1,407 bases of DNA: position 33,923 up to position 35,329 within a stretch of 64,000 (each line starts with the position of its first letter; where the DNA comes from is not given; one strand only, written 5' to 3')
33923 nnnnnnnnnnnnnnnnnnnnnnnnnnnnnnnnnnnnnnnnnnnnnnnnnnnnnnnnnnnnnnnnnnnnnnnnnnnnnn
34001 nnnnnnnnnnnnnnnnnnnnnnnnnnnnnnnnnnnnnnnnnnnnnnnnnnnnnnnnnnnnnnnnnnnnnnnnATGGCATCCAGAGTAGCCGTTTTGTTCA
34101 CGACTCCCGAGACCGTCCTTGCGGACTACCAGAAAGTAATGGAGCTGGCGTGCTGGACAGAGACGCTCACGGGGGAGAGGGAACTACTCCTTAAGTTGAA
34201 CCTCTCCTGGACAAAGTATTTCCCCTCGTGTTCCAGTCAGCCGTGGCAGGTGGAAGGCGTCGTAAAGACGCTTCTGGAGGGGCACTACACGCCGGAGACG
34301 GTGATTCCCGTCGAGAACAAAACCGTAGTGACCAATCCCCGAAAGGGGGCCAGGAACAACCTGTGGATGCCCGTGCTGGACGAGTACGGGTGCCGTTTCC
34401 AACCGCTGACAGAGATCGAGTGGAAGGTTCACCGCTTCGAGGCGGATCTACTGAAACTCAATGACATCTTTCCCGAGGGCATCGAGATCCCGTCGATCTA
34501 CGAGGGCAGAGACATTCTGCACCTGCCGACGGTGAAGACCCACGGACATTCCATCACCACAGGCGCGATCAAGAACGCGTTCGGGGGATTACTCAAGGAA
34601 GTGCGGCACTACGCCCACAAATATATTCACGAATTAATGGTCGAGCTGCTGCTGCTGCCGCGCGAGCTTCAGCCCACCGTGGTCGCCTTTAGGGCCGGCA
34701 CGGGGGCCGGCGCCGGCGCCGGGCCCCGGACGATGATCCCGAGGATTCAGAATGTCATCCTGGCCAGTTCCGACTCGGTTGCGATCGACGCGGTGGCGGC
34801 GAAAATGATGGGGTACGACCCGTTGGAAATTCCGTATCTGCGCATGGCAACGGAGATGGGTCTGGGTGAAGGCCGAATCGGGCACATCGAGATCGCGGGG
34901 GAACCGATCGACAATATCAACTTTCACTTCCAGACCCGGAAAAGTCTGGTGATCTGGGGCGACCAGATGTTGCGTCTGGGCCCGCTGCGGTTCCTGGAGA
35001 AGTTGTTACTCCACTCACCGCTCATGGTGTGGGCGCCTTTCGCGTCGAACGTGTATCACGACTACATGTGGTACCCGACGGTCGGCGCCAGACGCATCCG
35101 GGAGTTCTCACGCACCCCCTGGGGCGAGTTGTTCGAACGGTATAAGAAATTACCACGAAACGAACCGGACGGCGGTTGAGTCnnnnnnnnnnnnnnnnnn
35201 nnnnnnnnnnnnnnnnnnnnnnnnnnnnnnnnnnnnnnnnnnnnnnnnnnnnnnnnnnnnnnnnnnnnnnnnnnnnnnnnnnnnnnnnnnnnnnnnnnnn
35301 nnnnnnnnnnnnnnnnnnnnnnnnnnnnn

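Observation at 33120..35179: DPPR-synthase-like prenyltransferase and DUF362 separated by a C10G7 self-complementary homopolymer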

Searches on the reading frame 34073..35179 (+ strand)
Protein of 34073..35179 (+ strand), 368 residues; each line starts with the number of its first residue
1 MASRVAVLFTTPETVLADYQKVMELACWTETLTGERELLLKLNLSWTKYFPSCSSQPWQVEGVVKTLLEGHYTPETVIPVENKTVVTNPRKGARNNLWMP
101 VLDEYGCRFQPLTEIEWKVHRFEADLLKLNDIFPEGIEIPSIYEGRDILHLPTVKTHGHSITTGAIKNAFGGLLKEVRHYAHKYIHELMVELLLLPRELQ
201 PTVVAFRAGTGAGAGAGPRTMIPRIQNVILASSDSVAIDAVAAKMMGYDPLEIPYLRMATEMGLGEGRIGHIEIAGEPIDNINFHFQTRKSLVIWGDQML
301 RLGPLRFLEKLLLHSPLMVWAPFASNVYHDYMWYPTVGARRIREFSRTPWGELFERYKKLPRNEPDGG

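Call 8: search_protein_families(library=pfam, proteins=[window:34073-35179:+])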
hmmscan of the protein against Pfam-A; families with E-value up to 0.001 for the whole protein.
window:34073-35179:+ (368 aa): 1 family
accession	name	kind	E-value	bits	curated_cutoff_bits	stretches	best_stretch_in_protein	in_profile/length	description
PF04015.17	DUF362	-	4.1e-19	69.9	24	1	39-244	2-200/200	Domain of unknown function (DUF362)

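Call 9: find_encoding_contigs(protein=window:34073-35179:+, flank=3000, max_places=10)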
Protein window:34073-35179:+ (368 aa): no gene with exactly this product is on record in the collection.

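Call 11: find_homologous_proteins(query=window:34073-35179:+)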
Query window:34073-35179:+ (368 aa): 5991 proteins with E <= 0.001 among 8000 candidates; the best 120 are listed.
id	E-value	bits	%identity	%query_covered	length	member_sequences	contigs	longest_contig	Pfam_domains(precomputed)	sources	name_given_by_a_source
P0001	9.2e-253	856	100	100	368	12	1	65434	PF04015.18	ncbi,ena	-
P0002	4.8e-212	722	86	98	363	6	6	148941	PF04015.18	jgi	jgi:uncharacterized protein (DUF362 family)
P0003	4.0e-208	709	83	98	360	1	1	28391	PF04015.18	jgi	-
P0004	5.4e-208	708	83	98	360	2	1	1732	PF04015.18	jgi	jgi:hypothetical protein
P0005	3.1e-207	706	82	97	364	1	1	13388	PF04015.18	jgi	jgi:uncharacterized protein (DUF362 family)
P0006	4.7e-207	705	82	98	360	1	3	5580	PF04015.18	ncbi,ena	-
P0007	3.3e-206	703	83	98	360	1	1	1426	PF04015.18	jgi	-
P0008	6.6e-206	702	82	98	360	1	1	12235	PF04015.18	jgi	jgi:uncharacterized protein (DUF362 family)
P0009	6.7e-206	702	84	98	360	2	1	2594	PF04015.18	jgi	jgi:uncharacterized protein (DUF362 family)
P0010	2.8e-205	700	82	98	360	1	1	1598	PF04015.18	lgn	-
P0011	6.5e-205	698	82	97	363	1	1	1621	PF04015.18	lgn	-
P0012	1.1e-204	698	82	97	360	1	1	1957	PF04015.18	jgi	jgi:uncharacterized protein (DUF362 family)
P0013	1.2e-204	697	82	98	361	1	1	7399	PF04015.18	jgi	-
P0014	7.3e-204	695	82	98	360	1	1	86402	PF04015.18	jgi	jgi:uncharacterized protein (DUF362 family)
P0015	9.4e-204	695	82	98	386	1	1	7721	PF04015.18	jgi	jgi:uncharacterized protein (DUF362 family)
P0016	1.7e-203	694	81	97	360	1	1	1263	PF04015.18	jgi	jgi:uncharacterized protein (DUF362 family)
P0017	2.5e-203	693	81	98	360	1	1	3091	PF04015.18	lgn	-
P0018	6.1e-203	692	81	100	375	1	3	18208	PF04015.18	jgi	jgi:uncharacterized protein (DUF362 family)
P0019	2.0e-202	690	81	97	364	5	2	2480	PF04015.18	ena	-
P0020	2.3e-202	690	80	98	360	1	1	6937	PF04015.18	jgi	jgi:uncharacterized protein (DUF362 family)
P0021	1.3e-201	688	81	98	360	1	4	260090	PF04015.18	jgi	jgi:hypothetical protein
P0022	3.9e-201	686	81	98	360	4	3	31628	PF04015.18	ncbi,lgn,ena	-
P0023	1.5e-200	684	81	98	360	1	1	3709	PF04015.18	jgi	jgi:hypothetical protein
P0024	1.5e-200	684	80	98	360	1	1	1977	PF04015.18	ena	-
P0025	2.0e-200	684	80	98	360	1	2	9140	PF04015.18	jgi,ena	-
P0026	5.2e-200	682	80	98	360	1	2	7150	PF04015.18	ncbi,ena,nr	ncbi:MAG: DUF362 domain-containing protein [Candidatus Krumholzibacteria bacterium]|nr:DUF362 domain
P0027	1.0e-199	681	79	98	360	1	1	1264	PF04015.18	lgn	-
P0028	1.3e-199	681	81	98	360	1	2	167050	PF04015.18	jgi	-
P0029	1.6e-199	681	79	98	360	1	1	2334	PF04015.18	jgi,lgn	-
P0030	1.8e-199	680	82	98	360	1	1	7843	PF04015.18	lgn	-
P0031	2.2e-199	680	82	98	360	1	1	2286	PF04015.18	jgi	jgi:uncharacterized protein (DUF362 family)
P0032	2.5e-199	680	80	98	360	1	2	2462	PF04015.18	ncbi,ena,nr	ncbi:MAG: DUF362 domain-containing protein [Candidatus Krumholzibacteria bacterium]|nr:DUF362 domain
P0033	1.2e-198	678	80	98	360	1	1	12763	PF04015.18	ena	-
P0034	1.8e-198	677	81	98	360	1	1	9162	PF04015.18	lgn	-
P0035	2.3e-198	677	79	100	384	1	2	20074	PF04015.18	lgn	-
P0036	2.6e-198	677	80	97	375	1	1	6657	PF04015.18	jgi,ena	-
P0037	3.8e-198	676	79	98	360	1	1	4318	PF04015.18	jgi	-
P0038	4.4e-198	676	80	98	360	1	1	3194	PF04015.18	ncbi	-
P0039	6.9e-198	675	78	97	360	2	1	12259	PF04015.18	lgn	-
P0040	1.1e-197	675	79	100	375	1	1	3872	PF04015.18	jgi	jgi:uncharacterized protein (DUF362 family)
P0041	1.5e-197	674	80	97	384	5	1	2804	PF04015.18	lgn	-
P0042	4.0e-196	669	79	98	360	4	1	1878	PF04015.18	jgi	jgi:uncharacterized protein (DUF362 family)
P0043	5.6e-196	669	80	98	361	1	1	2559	PF04015.18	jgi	jgi:uncharacterized protein (DUF362 family)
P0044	2.6e-195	667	83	92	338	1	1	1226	PF04015.18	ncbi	-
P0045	2.7e-195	667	79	98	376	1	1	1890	PF04015.18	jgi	jgi:uncharacterized protein (DUF362 family)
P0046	2.8e-195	667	78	98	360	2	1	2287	PF04015.18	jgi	jgi:uncharacterized protein (DUF362 family)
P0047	3.1e-195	666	78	98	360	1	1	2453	PF04015.18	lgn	-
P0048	3.9e-195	666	78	98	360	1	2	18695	PF04015.18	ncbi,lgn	-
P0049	5.0e-195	666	77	98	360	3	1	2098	PF04015.18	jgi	jgi:hypothetical protein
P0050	9.4e-195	665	78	98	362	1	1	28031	PF04015.18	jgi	jgi:uncharacterized protein (DUF362 family)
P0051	1.2e-194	665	78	98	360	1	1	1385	PF04015.18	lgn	-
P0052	1.4e-194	664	79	97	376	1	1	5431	PF04015.18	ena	-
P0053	1.7e-194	664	77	98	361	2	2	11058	PF04015.18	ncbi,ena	-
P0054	3.4e-194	663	78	98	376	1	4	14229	PF04015.18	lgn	-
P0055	5.2e-194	662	79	97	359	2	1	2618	PF04015.18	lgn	-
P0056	3.1e-193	660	77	98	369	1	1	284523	PF04015.18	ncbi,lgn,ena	-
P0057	3.8e-193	660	76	98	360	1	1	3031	PF04015.18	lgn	-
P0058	4.0e-193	660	78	98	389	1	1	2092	PF04015.18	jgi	-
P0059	4.7e-193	659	77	98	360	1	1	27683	PF04015.18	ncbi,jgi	-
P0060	5.3e-193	659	78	98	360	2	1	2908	PF04015.18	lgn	-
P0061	1.2e-192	658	78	97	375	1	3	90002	PF04015.18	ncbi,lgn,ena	-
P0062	1.2e-192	658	76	98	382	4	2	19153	PF04015.18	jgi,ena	-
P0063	1.5e-192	658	78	95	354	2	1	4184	PF04015.18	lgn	-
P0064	1.5e-192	658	77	98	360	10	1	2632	PF04015.18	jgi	-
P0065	2.3e-192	657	78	97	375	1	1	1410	PF04015.18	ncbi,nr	ncbi:MAG: DUF362 domain-containing protein [Candidatus Krumholzibacteria bacterium]|nr:DUF362 domain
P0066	2.3e-192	657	78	97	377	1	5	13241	PF04015.18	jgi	jgi:uncharacterized protein (DUF362 family)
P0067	2.9e-192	657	78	96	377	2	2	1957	PF04015.18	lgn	-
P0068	3.0e-192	657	77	98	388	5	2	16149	PF04015.18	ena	-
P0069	3.0e-192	657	76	98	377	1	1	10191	PF04015.18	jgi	jgi:uncharacterized protein (DUF362 family)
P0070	3.1e-192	657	77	98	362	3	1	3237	PF04015.18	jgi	jgi:uncharacterized protein (DUF362 family)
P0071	4.8e-192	656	77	97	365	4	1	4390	PF04015.18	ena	-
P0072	6.8e-192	655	76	98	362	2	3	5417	PF04015.18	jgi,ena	-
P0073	9.8e-192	655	76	98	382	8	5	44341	PF04015.18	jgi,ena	jgi:uncharacterized protein (DUF362 family)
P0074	1.1e-191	655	76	98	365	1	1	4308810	PF04015.18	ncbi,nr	ncbi:MAG: DUF362 domain-containing protein [Candidatus Latescibacterota bacterium]|nr:MAG: DUF362 do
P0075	1.3e-191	655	76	97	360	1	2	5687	PF04015.18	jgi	jgi:uncharacterized protein (DUF362 family)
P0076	1.8e-191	654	77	97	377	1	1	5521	PF04015.18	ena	-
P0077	1.9e-191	654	77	97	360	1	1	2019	PF04015.18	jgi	jgi:uncharacterized protein (DUF362 family)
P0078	2.8e-191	653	78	97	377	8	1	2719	PF04015.18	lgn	-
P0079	3.0e-191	653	77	97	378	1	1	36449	PF04015.18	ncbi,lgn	ncbi:MAG: DUF362 domain-containing protein [Candidatus Krumholzibacteriia bacterium]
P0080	3.5e-191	653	77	97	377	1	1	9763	PF04015.18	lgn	-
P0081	3.9e-191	653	77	96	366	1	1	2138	PF04015.18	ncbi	-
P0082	4.3e-191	653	76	97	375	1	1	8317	PF04015.18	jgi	-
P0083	4.3e-191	653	78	97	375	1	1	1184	PF04015.18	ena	-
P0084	4.4e-191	653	77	98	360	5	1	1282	PF04015.18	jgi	jgi:uncharacterized protein (DUF362 family)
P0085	5.0e-191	653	75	97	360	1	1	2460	PF04015.18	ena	-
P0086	5.9e-191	652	76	98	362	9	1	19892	PF04015.18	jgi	jgi:uncharacterized protein (DUF362 family)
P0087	2.9e-190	650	76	98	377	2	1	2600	PF04015.18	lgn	-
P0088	5.7e-190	649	75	97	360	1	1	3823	PF04015.18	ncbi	-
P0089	6.5e-190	649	76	97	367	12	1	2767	PF04015.18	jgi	jgi:uncharacterized protein (DUF362 family)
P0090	8.2e-190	649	76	96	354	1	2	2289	PF04015.18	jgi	jgi:uncharacterized protein (DUF362 family)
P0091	9.5e-190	648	77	97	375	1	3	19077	PF04015.18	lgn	-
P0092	1.8e-189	648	76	98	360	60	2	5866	PF04015.18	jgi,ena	-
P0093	1.9e-189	647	77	96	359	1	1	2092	PF04015.18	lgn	-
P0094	2.5e-189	647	77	97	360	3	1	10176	PF04015.18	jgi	jgi:uncharacterized protein (DUF362 family)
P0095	4.0e-189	646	77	96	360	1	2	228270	PF04015.18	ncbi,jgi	jgi:uncharacterized protein (DUF362 family)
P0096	4.6e-189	646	76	97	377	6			PF04015.18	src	-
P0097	6.0e-189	646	77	98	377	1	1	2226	PF04015.18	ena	-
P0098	6.7e-189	646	77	97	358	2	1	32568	PF04015.18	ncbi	-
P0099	7.9e-189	645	75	100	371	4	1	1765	PF04015.18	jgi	jgi:hypothetical protein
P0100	9.2e-189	645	76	97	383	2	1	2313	PF04015.18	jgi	jgi:hypothetical protein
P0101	2.0e-188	644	76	97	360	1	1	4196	PF04015.18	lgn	-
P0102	2.2e-188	644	76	97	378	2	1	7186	PF04015.18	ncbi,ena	-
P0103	3.7e-188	643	75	97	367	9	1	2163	PF04015.18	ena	-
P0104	3.9e-188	643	76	97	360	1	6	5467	PF04015.18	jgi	jgi:uncharacterized protein (DUF362 family)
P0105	4.0e-188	643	77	95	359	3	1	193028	PF04015.18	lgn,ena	-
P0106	4.1e-188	643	74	97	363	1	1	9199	PF04015.18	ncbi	-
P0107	7.8e-188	642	73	99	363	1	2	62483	PF04015.18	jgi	jgi:uncharacterized protein (DUF362 family)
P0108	8.4e-188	642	73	99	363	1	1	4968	PF04015.18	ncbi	-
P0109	1.8e-187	641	76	97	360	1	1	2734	PF04015.18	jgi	jgi:uncharacterized protein (DUF362 family)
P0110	1.9e-187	641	73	99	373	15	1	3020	PF04015.18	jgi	-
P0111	2.5e-187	640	76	98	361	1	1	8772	PF04015.18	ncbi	ncbi:MAG: DUF362 domain-containing protein [bacterium]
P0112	4.7e-187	640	76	97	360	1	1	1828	PF04015.18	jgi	jgi:uncharacterized protein (DUF362 family)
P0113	8.9e-187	639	75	97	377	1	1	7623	PF04015.18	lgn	-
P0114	1.1e-186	638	76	97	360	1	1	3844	PF04015.18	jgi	jgi:uncharacterized protein (DUF362 family)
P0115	1.2e-186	638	75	98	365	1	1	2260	PF04015.18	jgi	jgi:uncharacterized protein (DUF362 family)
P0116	1.8e-186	638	74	95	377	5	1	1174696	PF04015.18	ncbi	-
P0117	1.9e-186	638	74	98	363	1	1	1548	PF04015.18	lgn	-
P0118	2.9e-186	637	73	98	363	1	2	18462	PF04015.18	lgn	-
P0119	6.1e-186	636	74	97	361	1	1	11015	PF04015.18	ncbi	ncbi:MAG: DUF362 domain-containing protein [Candidatus Latescibacterota bacterium]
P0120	6.6e-186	636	75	97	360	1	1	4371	PF04015.18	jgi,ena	-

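Call 12: find_related_loci(query=window:34073-35179:+, collection=genome_contigs, flank=4000)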
Query window:34073-35179:+ (368 aa) in genome_contigs; peptide patterns used: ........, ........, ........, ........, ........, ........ (x = any residue, [..] = any of these).
155 stretches matched a pattern; 86 encode a relative of the query (tblastn E <= 1e-3); the best 80 are kept; 80 distinct loci.
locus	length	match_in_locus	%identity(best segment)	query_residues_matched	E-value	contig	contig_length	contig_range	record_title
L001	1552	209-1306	92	1-366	0e+0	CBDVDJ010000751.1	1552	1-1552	MAG TPA_asm: uncultured bacterium isolate SRR21487738_concoct_129 genome assembly, contig: ERZ25083882.140655, whole gen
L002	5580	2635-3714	82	1-360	0e+0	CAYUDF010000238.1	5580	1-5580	MAG TPA_asm: uncultured bacterium isolate SRP155585_co2_3 genome assembly, contig: NODE_14701_length_5580_cov_4.538281,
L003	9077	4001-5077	81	1-359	0e+0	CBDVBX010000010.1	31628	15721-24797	MAG TPA_asm: uncultured bacterium isolate SRR22302364_binner13_Refined_39 genome assembly, contig: ERZ25073603.237, whol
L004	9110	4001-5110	76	1-368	0e+0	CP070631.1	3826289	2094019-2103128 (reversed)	MAG: Candidatus Latescibacterota bacterium isolate bin977 chromosome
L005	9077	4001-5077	77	1-359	0e+0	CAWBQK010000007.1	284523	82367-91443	MAG: Candidatus Latescibacteria bacterium isolate MFD03804.bin.2.152 genome assembly, contig: contig_51590, whole genome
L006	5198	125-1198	78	1-358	0e+0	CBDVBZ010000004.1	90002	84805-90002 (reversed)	MAG TPA_asm: uncultured bacterium isolate SRR22302364_binner13_Refined_9 genome assembly, contig: ERZ25073603.10, whole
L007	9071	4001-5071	77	3-359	0e+0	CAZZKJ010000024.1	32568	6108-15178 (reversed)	MAG TPA_asm: uncultured bacterium isolate binchicken_co275_80 genome assembly, contig: NODE_1453_length_32568_cov_8.7250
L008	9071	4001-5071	72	1-357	0e+0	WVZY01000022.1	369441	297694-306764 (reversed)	MAG: Candidatus Latescibacterota bacterium isolate CS4-C107 C_merged_R1_(paired)_contig_1103, whole genome shotgun seque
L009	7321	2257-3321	77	3-357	0e+0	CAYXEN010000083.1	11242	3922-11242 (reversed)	MAG TPA_asm: uncultured bacterium isolate binchicken_co172_248 genome assembly, contig: NODE_5185_length_11242_cov_9.272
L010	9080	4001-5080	68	3-362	3e-170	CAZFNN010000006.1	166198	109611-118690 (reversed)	MAG TPA_asm: uncultured Ignavibacteria bacterium isolate SRP323723_co1_126 genome assembly, contig: NODE_68_length_16619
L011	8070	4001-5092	65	1-362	2e-169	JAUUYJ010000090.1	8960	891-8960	MAG: Candidatus Zixiibacteriota bacterium isolate CSMAG_164 CSMAG_164_k127_9259592_length_8960_cov_17.6873, whole genome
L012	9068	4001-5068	68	3-358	1e-169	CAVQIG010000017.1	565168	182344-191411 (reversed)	MAG: uncultured delta proteobacterium isolate MFD10007.bin.2.30 genome assembly, contig: contig_38914, whole genome shot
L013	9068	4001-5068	69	3-358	5e-169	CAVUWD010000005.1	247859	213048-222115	MAG: uncultured delta proteobacterium isolate MFD05674.bin.2.46 genome assembly, contig: contig_31236, whole genome shot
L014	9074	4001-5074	67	1-358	3e-169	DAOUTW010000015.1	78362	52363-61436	MAG TPA_asm: Candidatus Zixiibacteriota bacterium isolate CSMAG_807 CSMAG_807_k141_702507_length_78362_cov_10.9988, whol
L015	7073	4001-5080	67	3-362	3e-168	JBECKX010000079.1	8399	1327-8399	MAG: Candidatus Zixiibacteriota bacterium isolate ETDI71 k127_4898468, whole genome shotgun sequence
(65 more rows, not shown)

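Call 13: find_encoding_contigs(protein=P0001, flank=3000, max_places=10)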
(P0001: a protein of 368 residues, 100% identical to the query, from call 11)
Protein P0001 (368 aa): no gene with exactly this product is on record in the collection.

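Call 17: find_related_loci(query=window:34073-35179:+, collection=metagenome_contigs, flank=2500)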
Query window:34073-35179:+ (368 aa) in metagenome_contigs; peptide patterns used: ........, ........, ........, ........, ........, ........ (x = any residue, [..] = any of these).
242 stretches matched a pattern; 150 encode a relative of the query (tblastn E <= 1e-3); the best 80 are kept; 80 distinct loci.
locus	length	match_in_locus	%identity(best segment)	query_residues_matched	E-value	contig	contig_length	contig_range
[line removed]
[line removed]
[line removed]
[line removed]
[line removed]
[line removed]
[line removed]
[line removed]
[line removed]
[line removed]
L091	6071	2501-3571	72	1-357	0e+0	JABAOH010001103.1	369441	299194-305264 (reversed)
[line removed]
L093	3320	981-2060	68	3-362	1e-179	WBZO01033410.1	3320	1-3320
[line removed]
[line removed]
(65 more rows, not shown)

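Call 18: find_encoding_contigs(protein=P0002, flank=2000, max_places=8)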
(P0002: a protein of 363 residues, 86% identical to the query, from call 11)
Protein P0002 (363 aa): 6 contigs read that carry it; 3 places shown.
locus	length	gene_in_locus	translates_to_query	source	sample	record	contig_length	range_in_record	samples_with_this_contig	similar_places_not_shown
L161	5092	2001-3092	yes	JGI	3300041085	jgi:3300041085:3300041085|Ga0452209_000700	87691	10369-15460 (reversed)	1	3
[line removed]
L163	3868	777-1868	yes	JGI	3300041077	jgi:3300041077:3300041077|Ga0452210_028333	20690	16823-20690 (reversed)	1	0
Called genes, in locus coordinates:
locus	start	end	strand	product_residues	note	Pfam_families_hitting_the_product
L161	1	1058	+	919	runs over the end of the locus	PF00953:Glycos_transf_4, PF13727:CoA_binding_3, PF01370:Epimerase, PF16363:GDP_Man_Dehyd (weak)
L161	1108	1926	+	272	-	PF01040:UbiA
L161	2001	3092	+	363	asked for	PF04015:DUF362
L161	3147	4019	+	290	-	PF00288:GHMP_kinases_N, PF08544:GHMP_kinases_C (weak)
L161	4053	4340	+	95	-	PF04026:SpoVG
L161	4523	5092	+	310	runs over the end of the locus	PF13793:Pribosyltran_N, PF00156:Pribosyltran, PF14572:Pribosyl_synth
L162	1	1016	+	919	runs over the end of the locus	PF00953:Glycos_transf_4, PF13727:CoA_binding_3, PF01370:Epimerase, PF16363:GDP_Man_Dehyd (weak)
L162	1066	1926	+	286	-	PF01040:UbiA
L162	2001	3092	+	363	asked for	PF04015:DUF362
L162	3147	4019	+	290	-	PF00288:GHMP_kinases_N, PF08544:GHMP_kinases_C (weak)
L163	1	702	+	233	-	?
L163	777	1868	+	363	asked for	PF04015:DUF362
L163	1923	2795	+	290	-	PF00288:GHMP_kinases_N, PF08544:GHMP_kinases_C (weak)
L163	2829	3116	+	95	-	PF04026:SpoVG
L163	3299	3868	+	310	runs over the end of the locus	PF13793:Pribosyltran_N, PF00156:Pribosyltran, PF14572:Pribosyl_synth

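Call 19: find_encoding_contigs(protein=P0003, flank=2000, max_places=4)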
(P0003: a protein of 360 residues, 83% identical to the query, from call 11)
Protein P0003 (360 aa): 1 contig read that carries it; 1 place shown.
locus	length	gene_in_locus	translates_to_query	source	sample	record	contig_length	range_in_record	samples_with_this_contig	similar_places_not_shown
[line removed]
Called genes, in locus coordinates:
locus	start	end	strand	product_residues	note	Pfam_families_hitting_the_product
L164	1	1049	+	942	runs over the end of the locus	PF00953:Glycos_transf_4, PF13727:CoA_binding_3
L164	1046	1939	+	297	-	PF01040:UbiA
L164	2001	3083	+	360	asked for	PF04015:DUF362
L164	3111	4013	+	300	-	PF22700:MVD-like_N (faint), PF00288:GHMP_kinases_N, PF08544:GHMP_kinases_C (weak)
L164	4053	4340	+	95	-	PF04026:SpoVG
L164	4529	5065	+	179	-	?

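Call 20: find_encoding_contigs(protein=P0009, flank=2000, max_places=4)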
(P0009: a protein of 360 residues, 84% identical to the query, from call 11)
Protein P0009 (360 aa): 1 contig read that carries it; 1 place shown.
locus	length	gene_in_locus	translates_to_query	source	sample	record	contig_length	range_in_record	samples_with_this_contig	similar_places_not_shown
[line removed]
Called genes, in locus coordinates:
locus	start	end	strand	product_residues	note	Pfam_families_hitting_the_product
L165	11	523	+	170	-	-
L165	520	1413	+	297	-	PF01040:UbiA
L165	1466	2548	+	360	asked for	PF04015:DUF362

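Call 23: search_protein_families(library=ncbifam, proteins=[window:34073-35179:+], max_evalue=0.001)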
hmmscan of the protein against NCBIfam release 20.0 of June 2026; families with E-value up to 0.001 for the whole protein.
window:34073-35179:+ (368 aa): 1 family
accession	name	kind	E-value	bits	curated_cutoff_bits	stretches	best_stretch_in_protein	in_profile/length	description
NF052623.1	Npun_F2552_fam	equivalog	2.9e-07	30.2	500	1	145-275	135-267/314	Npun_F2552 family protein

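Call 28: list_cluster_members(proteins=[P0001])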
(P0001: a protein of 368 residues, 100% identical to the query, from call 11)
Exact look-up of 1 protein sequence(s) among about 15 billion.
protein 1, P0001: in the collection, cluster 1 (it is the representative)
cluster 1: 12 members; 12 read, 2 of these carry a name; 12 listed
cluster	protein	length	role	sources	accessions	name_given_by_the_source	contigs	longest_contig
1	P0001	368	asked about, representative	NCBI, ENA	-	-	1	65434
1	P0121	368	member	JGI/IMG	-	uncharacterized protein (DUF362 family)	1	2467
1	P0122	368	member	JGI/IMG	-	uncharacterized protein (DUF362 family)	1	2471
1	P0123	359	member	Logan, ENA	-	-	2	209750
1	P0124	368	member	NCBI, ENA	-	-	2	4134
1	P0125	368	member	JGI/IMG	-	-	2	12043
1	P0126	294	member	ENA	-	-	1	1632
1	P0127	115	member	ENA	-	-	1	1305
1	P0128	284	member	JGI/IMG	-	-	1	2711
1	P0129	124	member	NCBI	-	-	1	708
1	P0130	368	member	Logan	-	-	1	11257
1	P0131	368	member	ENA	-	-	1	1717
